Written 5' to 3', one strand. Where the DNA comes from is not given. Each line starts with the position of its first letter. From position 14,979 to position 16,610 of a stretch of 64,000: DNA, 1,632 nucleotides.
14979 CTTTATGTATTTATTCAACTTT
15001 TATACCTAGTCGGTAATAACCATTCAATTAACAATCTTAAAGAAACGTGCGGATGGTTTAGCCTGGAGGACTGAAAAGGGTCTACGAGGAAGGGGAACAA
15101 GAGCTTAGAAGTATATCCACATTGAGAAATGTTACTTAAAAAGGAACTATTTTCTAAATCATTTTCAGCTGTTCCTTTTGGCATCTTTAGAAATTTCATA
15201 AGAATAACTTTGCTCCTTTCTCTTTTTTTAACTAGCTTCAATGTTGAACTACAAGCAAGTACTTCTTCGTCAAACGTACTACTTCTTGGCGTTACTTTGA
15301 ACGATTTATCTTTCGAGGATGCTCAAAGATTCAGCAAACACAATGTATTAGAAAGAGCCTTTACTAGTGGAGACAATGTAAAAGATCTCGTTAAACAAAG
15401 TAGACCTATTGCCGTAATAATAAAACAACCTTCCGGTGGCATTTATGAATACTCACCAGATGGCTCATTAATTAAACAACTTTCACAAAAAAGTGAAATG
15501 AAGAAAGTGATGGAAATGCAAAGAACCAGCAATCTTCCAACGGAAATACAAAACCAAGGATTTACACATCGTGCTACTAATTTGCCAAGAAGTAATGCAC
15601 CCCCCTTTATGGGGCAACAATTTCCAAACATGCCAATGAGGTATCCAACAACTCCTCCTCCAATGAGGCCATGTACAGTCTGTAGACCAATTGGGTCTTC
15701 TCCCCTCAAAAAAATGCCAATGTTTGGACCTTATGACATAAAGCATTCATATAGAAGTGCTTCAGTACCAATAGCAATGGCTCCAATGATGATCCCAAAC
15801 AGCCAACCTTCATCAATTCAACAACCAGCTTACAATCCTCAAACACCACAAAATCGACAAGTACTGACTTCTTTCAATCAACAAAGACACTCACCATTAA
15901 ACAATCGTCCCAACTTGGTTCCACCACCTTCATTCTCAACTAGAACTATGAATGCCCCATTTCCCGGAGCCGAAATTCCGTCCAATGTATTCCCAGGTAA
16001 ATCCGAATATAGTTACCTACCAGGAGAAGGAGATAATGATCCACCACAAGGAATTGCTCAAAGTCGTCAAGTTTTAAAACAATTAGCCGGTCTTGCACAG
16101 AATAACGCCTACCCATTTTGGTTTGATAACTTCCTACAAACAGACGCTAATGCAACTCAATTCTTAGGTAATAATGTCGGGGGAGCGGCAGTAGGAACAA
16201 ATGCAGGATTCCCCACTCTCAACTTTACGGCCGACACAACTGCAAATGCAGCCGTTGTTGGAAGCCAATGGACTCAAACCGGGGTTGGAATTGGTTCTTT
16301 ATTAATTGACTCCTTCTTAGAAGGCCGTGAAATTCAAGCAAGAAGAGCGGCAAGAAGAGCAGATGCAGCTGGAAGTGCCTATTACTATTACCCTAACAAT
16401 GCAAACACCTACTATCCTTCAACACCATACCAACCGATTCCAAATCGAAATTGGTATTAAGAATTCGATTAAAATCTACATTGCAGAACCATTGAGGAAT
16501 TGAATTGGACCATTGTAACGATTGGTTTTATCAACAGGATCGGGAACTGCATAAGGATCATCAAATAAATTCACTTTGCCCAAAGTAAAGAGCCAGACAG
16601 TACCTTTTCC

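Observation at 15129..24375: Cluster of four secreted low-complexity proteins: Q/P/N/Y-rich prion-like repeats and a Cys/Pro-rich small membrane protein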

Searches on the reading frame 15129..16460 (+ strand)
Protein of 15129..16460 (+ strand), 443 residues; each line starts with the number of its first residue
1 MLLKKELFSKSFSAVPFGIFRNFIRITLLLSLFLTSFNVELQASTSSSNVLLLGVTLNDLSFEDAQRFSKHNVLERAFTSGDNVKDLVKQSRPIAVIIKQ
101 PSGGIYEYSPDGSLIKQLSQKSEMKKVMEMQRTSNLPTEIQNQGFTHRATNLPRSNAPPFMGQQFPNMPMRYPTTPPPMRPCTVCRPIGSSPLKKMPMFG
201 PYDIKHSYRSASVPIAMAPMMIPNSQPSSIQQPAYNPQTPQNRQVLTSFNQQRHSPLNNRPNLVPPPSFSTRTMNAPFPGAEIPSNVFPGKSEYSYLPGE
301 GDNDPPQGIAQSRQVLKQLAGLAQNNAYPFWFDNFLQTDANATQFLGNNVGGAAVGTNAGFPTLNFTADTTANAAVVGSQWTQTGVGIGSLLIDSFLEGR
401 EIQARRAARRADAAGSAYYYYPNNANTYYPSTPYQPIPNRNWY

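Call 3: search_protein_families(library=pfam, proteins=[window:15129-16460:+], max_evalue=0.1)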
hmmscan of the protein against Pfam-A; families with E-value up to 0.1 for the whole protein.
window:15129-16460:+ (443 aa): 0 families

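Call 5: list_cluster_members(proteins=[window:15129-16460:+, window:19598-20209:+, window:20458-20874:+, window:23599-24375:-, window:16476-17105:-, window:18220-18504:-, window:26018-26710:+, window:24613-25902:+])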
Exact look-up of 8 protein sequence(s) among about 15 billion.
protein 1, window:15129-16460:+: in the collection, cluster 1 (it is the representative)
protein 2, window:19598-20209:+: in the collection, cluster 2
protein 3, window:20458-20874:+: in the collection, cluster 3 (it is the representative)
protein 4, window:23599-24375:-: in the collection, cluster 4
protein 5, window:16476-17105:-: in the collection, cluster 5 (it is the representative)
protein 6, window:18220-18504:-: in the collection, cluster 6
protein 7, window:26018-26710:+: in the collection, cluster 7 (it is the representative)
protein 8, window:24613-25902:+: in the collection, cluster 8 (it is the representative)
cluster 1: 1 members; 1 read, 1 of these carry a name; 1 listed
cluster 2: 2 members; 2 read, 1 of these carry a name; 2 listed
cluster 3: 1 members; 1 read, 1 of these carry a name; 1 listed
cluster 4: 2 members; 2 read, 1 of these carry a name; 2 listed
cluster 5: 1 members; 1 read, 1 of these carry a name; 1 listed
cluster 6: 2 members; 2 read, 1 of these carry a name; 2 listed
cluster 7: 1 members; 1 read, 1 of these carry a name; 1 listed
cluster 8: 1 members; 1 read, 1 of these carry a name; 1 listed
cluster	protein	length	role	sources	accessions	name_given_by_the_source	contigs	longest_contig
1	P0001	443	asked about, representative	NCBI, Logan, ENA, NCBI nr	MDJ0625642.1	MAG: hypothetical protein QNJ31_04655 [Candidatus Caenarcaniphilales bacterium] | hypothetical protein [Candidatus Caenarcaniphilales bacterium]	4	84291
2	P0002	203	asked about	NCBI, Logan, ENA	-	-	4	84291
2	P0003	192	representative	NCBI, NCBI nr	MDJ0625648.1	MAG: hypothetical protein QNJ31_04685 [Candidatus Caenarcaniphilales bacterium] | hypothetical protein [Candidatus Caenarcaniphilales bacterium]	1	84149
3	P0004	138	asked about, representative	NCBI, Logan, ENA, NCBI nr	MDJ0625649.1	MAG: hypothetical protein QNJ31_04690 [Candidatus Caenarcaniphilales bacterium] | hypothetical protein [Candidatus Caenarcaniphilales bacterium]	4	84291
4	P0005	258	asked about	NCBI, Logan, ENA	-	-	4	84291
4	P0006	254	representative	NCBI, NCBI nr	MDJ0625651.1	MAG: hypothetical protein QNJ31_04700 [Candidatus Caenarcaniphilales bacterium] | hypothetical protein [Candidatus Caenarcaniphilales bacterium]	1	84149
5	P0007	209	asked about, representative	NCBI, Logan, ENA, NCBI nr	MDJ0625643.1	MAG: S-layer homology domain-containing protein [Candidatus Caenarcaniphilales bacterium] | S-layer homology domain-containing protein [Candidatus Caenarcaniphilales bacterium]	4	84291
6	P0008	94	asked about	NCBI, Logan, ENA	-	-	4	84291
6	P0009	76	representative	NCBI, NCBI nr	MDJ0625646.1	MAG: hypothetical protein QNJ31_04675 [Candidatus Caenarcaniphilales bacterium] | hypothetical protein [Candidatus Caenarcaniphilales bacterium]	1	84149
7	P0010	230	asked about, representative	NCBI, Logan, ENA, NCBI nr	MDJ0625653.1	MAG: lipid-binding SYLF domain-containing protein [Candidatus Caenarcaniphilales ... | lipid-binding SYLF domain-containing protein [Candidatus Caenarcaniphilales bacterium]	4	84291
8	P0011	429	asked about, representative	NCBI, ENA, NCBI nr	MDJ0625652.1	MAG: adenylosuccinate synthase [Candidatus Caenarcaniphilales bacterium] | adenylosuccinate synthase [Candidatus Caenarcaniphilales bacterium]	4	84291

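Call 8: find_homologous_proteins(query=window:15129-16460:+, max_evalue=0.01)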
Query window:15129-16460:+ (443 aa): 14 proteins with E <= 0.01 among 8000 candidates.
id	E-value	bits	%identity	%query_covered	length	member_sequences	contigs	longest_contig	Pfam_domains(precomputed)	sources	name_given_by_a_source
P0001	9.4e-297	1002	100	100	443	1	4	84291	-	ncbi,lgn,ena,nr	ncbi:MAG: hypothetical protein QNJ31_04655 [Candidatus Caenarcaniphilales bacterium]|nr:hypothetical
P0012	5.4e-88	314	39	94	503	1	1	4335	-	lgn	-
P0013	8.8e-87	310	41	92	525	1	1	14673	-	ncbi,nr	ncbi:MAG: hypothetical protein SFU25_04490 [Candidatus Caenarcaniphilales bacterium]|nr:hypothetical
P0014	2.4e-76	276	39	94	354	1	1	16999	-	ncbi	-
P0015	3.4e-72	262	38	95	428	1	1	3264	-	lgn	-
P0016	3.1e-71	259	36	99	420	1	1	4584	-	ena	-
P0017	1.4e-69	253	35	19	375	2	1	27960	-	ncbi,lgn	-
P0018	1.9e-69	253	38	90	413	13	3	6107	-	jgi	jgi:hypothetical protein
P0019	7.4e-69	251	39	92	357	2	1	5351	-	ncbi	-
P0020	1.9e-68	250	53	38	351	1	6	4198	-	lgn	-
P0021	1.1e-65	240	55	40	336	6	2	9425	-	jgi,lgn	jgi:hypothetical protein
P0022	1.9e-65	240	54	40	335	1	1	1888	-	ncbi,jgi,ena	-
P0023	6.5e-65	238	38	89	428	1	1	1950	-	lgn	-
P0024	2.4e-54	203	37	82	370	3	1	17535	-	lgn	-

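Call 10: find_encoding_contigs(protein=P0017, flank=10000, max_places=3)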
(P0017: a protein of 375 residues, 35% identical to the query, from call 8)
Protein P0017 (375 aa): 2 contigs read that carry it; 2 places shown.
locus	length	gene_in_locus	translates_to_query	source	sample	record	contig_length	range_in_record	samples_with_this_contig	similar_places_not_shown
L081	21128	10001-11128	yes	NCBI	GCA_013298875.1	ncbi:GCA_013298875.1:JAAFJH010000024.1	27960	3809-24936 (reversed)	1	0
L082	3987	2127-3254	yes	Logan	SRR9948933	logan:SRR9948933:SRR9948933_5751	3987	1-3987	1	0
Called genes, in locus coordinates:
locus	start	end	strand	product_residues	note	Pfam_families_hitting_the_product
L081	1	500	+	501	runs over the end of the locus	PF02324:Glyco_hydro_70 (faint), PF00128:Alpha-amylase, PF09154:Alpha-amy_C_pro (weak)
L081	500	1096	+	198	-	PF13640:2OG-FeII_Oxy_3 (weak), PF13759:2OG-FeII_Oxy_5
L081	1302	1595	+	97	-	PF01329:Pterin_4a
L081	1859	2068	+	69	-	-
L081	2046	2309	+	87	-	PF07927:HicA_toxin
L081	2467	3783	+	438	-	PF00383:dCMP_cyt_deam_1, PF01048:PNP_UDP_1 (weak)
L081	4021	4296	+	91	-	-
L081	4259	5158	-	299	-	PF05090:HTTM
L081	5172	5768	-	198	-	-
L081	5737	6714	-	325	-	-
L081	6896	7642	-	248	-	PF00106:adh_short, PF08659:KR, PF13561:adh_short_C2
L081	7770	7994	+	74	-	-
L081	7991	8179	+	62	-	-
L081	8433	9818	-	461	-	PF01654:Cyt_bd_oxida_I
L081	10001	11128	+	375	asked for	-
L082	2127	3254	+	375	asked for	-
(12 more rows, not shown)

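Call 11: find_encoding_contigs(protein=P0014, flank=10000, max_places=3)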
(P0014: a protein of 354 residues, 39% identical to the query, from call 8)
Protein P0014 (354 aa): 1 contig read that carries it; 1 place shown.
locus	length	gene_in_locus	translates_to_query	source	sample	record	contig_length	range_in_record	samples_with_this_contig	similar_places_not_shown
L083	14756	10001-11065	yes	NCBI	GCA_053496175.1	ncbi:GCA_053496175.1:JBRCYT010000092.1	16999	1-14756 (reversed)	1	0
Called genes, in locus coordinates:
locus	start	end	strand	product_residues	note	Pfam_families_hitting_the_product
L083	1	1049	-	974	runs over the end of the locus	PF17210:SdrD_B (faint), PF09430:EMC7_beta-sandw (faint), PF13620:CarboxypepD_reg (weak)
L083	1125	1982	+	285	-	-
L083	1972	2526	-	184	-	-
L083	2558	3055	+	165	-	-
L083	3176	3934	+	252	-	-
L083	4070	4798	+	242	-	-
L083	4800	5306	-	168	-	-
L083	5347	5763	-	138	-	PF07681:DoxX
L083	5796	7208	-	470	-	PF05057:DUF676 (weak)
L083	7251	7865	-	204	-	-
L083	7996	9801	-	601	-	PF08439:Peptidase_M3_N, PF01432:Peptidase_M3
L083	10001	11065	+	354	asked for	-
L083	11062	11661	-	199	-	-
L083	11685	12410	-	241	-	PF02348:CTP_transf_3, PF12804:NTP_transf_3 (weak)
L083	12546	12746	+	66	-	-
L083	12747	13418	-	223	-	PF02308:MgtC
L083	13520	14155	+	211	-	PF00395:SLH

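Call 12: find_encoding_contigs(protein=P0013, flank=10000, max_places=3)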
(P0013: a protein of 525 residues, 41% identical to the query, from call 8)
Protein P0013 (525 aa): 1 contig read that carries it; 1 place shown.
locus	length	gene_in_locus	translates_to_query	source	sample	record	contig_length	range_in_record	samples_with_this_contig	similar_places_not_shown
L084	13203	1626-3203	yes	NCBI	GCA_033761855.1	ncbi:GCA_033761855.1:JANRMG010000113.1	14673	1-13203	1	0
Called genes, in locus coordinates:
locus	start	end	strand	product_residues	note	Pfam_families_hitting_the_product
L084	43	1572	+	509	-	-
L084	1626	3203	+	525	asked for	-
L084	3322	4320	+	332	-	-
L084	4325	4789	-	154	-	PF00583:Acetyltransf_1, PF13508:Acetyltransf_7, PF13673:Acetyltransf_10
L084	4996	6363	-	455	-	PF00383:dCMP_cyt_deam_1, PF01048:PNP_UDP_1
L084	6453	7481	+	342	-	PF01075:Glyco_transf_9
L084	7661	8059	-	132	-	PF00216:Bac_DNA_binding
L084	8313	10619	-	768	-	PF13328:HD_4, PF01966:HD, PF04607:RelA_SpoT, PF02824:TGS, PF19296:RelA_AH, PF28438:RelA_RIS, PF01842:ACT (weak), PF13291:ACT_4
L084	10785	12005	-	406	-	-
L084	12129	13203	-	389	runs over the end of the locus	PF02670:DXP_reductoisom, PF08436:DXP_redisom_C, PF13288:DXPR_C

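Call 13: find_encoding_contigs(protein=P0024, flank=10000, max_places=3)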
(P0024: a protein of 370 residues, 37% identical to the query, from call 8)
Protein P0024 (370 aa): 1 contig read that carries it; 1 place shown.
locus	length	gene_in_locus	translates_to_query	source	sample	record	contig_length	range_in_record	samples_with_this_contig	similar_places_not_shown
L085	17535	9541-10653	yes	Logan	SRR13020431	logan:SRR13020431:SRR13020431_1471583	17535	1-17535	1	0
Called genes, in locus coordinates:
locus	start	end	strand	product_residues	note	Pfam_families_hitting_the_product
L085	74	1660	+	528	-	PF01053:Cys_Met_Meta_PP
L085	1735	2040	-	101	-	PF00829:Ribosomal_L21p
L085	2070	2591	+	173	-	PF24716:WapI (weak)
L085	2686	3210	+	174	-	PF22014:DUF6932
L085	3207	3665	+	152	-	PF13560:HTH_31 (weak), PF01381:HTH_3, PF13384:HTH_23 (faint)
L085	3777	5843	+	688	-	PF00009:GTP_EFTU, PF03144:GTP_EFTU_D2, PF22042:EF-G_D2, PF14492:EFG_III, PF16658:RF3_C (weak), PF03764:EFG_IV, PF00679:EFG_C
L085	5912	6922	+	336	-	-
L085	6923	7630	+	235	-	PF00106:adh_short, PF01370:Epimerase, PF03435:Sacchrp_dh_NADP (faint), PF08659:KR, PF13460:NAD_binding_10, PF13561:adh_short_C2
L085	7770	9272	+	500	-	-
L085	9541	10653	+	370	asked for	-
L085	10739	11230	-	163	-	PF00216:Bac_DNA_binding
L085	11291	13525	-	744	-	PF13328:HD_4, PF01966:HD, PF04607:RelA_SpoT, PF02824:TGS, PF19296:RelA_AH, PF28438:RelA_RIS, PF01842:ACT (weak), PF13291:ACT_4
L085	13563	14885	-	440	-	PF25919:BSH_CusB (faint), PF25984:BSH_YknX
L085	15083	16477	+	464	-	PF13506:Glyco_transf_21, PF00535:Glycos_transf_2, PF10111:Glyco_tranf_2_2, PF13641:Glyco_tranf_2_3, PF13632:Glyco_trans_2_3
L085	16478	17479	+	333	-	PF03372:Exo_endo_phos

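Call 34: predict_structure(alignment_id=A1)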
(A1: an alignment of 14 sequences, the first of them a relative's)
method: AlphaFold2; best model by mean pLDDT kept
length: 443 residues; sequences in the alignment: 14
mean_pLDDT: 53.2   pTM: 0.27
mean pLDDT of the five models: 53.2, 51.9, 49.4, 47.5, 45.4
residues with pLDDT >= 90: 16; 70-90: 75; 50-70: 95; < 50: 257
segments of 3 or more residues with pLDDT < 50: 1-7, 43-45, 136-176, 178-186, 188-236, 241-255, 257-277, 279-305, 328-375, 412-443
pLDDT, mean of each block of 10 residues (from residue 1): 48 57 83 71 61 87 86 84 84 89 86 87 58 48 37 38 38 42 39 37 38 38 36 40 36 43 41 42 46 40 49 60 54 44 45 42 44 48 56 62 59 44 38 43 43
secondary structure, 60 per line:
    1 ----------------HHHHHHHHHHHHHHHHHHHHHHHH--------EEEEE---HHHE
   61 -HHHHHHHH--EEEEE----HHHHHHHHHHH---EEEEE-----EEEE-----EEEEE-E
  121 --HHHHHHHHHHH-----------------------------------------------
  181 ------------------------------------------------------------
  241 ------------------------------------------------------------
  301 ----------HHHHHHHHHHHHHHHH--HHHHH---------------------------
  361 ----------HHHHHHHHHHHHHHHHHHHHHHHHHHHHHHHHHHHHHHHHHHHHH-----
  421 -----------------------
elements in order: H17-40 E49-53 H62-69 E72-76 H81-91 E95-99 E105-108 E114-118 H123-133 H311-326 H329-333 H371-415

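Call 36: search_protein_representatives(alignment_id=A1)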
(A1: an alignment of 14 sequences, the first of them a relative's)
Query: 14 sequences, 391 profile positions. Proteins with E-value up to 0.001 (for the whole library): 33; up to 1e-10: 25; up to 1e-30: 21. The best 33 are listed.
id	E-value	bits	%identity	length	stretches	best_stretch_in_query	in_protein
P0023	2.4e-154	531.0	-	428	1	4-391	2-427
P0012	9.1e-152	522.6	-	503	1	3-390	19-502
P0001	4.3e-146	503.9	-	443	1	5-391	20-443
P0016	2.5e-145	501.4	-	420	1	4-390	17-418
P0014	7.1e-136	470.2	-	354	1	3-391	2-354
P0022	2.6e-135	468.4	-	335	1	14-388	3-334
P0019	9.5e-130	450.1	-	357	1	24-391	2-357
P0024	2.7e-123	428.8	-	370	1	59-390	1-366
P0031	1.9e-111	389.8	-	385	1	11-390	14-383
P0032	4.5e-91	322.7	-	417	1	10-389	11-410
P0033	8.6e-87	308.6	-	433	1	16-387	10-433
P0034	5.1e-76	273.2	-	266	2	224-384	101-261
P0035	4.3e-75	270.1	-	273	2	223-384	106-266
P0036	6.0e-61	223.5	-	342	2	227-385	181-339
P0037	1.3e-58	215.8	-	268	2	218-355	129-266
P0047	2.2e-11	60.3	-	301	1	10-165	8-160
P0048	5.5e-07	45.9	-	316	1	8-108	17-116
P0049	2.4e-06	43.8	-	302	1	3-153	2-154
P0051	3.3e-06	43.3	-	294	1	32-111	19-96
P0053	1.3e-05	41.4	-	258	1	26-138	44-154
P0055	4.6e-05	39.6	-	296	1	16-126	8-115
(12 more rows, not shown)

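Call 40: fold_search(model_id=the predicted structure, library=pdb)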
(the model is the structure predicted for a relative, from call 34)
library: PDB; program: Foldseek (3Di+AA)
matches with E <= 10: 957; with E <= 0.001: 0
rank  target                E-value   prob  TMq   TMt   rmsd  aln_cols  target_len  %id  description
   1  4g85_A                5.8e-03  0.93  0.12  0.12  11.7       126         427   13  Crystal structure of human HisRS (released 2012-09-26)
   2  5w6m_A                6.6e-03  0.97  0.12  0.12  10.6       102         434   11  Crystal structure of the human histidyl-tRNA synthetase mutant D175E (released 2018-06-20)
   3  5w6m_B                7.5e-03  0.95  0.13  0.16  10.9       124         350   11  Crystal structure of the human histidyl-tRNA synthetase mutant D175E (released 2018-06-20)
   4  8slf_A                1.2e-02  0.96  0.12  0.13  10.1        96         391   10  Crystal Structure of Glycine tRNA ligase from Mycobacterium thermoresistibile (AMP bound) (released 2023-05-03)
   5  4g85_B                1.7e-02  0.89  0.11  0.12  11.1       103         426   13  Crystal structure of human HisRS (released 2012-09-26)
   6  6o76_B                2.0e-02  0.89  0.12  0.11  10.6       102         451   13  Human cytosolic Histidyl-tRNA synthetase (HisRS) with WHEP domain (released 2019-09-11)
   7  4g84_A                2.4e-02  0.91  0.12  0.12  11.8       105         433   10  Crystal structure of human HisRS (released 2012-09-26)
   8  4x5o_A                2.4e-02  0.90  0.12  0.12  10.6       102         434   13  Human histidine tRNA synthetase (released 2015-11-25)
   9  6o76_A                2.7e-02  0.84  0.12  0.12  11.1       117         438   11  Human cytosolic Histidyl-tRNA synthetase (HisRS) with WHEP domain (released 2019-09-11)
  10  4x5o_B                2.7e-02  0.80  0.13  0.15  11.1       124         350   12  Human histidine tRNA synthetase (released 2015-11-25)
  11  7cbg_A                3.1e-02  0.91  0.12  0.13   8.2        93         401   10  Crystal structure of threonyl-tRNA synthetase (ThrRS) from Salmonella enterica in complex with an inhibitor (released 2020-10-07)
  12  3k1n_B                3.6e-02  0.90  0.14  0.19   5.6        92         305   16  Crystal Structure of full-length BenM (released 2010-09-29)
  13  8t7t_A                3.6e-02  0.77  0.11  0.10  11.2       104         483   10  CryoEM structure of the HisRS-like domain of human GCN2 (released 2024-03-13)
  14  8h98_A                4.6e-02  0.75  0.11  0.12   9.7        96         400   12  Crystal structure of chemically modified E. coli ThrS catalytic domain 1 (released 2023-02-08)
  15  4g84_B                4.9e-02  0.66  0.13  0.13  12.2       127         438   12  Crystal structure of human HisRS (released 2012-09-26)
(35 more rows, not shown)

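Call 44: search_protein_families(library=ncbifam, proteins=[window:15129-16460:+], max_evalue=1)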
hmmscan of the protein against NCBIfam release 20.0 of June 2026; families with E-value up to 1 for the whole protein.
window:15129-16460:+ (443 aa): 0 families
